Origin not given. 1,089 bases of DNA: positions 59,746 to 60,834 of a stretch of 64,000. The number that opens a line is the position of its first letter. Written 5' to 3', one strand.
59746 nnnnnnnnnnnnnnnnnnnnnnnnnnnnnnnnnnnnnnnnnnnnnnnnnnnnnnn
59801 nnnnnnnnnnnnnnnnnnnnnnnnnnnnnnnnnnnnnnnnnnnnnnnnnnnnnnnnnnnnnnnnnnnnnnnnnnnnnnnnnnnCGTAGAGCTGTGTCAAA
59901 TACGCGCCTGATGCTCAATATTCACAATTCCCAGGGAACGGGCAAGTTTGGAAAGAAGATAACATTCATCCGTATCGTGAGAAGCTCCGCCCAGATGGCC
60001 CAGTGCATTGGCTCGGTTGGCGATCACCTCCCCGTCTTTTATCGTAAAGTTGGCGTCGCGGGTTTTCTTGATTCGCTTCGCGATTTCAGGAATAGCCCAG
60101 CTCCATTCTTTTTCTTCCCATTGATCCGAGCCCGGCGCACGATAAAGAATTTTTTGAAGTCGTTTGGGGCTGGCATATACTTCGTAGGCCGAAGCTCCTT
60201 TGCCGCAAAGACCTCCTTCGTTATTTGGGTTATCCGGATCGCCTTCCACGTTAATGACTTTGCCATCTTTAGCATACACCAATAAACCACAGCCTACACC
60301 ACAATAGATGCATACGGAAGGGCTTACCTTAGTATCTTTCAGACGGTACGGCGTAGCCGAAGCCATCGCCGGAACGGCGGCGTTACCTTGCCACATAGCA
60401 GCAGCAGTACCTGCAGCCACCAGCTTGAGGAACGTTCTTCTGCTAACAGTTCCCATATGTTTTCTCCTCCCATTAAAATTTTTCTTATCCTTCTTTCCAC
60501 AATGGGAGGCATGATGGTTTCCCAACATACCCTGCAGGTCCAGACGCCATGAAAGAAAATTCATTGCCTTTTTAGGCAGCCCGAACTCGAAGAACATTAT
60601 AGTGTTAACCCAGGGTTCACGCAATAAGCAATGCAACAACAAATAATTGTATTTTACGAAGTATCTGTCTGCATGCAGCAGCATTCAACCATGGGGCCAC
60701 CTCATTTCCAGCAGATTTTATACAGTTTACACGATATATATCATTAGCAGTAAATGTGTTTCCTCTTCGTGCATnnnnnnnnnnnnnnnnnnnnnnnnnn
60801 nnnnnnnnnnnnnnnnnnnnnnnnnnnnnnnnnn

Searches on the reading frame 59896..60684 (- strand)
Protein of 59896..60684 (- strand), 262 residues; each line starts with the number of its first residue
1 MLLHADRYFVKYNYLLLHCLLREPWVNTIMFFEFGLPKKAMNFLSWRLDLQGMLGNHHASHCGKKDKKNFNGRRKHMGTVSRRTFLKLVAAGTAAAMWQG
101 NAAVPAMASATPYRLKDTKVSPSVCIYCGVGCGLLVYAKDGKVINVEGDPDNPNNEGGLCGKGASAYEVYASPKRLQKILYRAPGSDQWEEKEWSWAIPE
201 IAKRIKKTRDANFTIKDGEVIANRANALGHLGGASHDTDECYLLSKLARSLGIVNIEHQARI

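Call 94: search_protein_families(library=pfam, max_evalue=0.00001, proteins=[window:59896-60684:-])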
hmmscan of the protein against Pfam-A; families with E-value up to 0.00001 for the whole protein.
window:59896-60684:- (262 aa): 1 family
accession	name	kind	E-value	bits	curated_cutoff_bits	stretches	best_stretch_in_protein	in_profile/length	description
PF04879.21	Molybdop_Fe4S4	-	1.7e-19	70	22.7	1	119-169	2-52/55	Molybdopterin oxidoreductase Fe4S4 domain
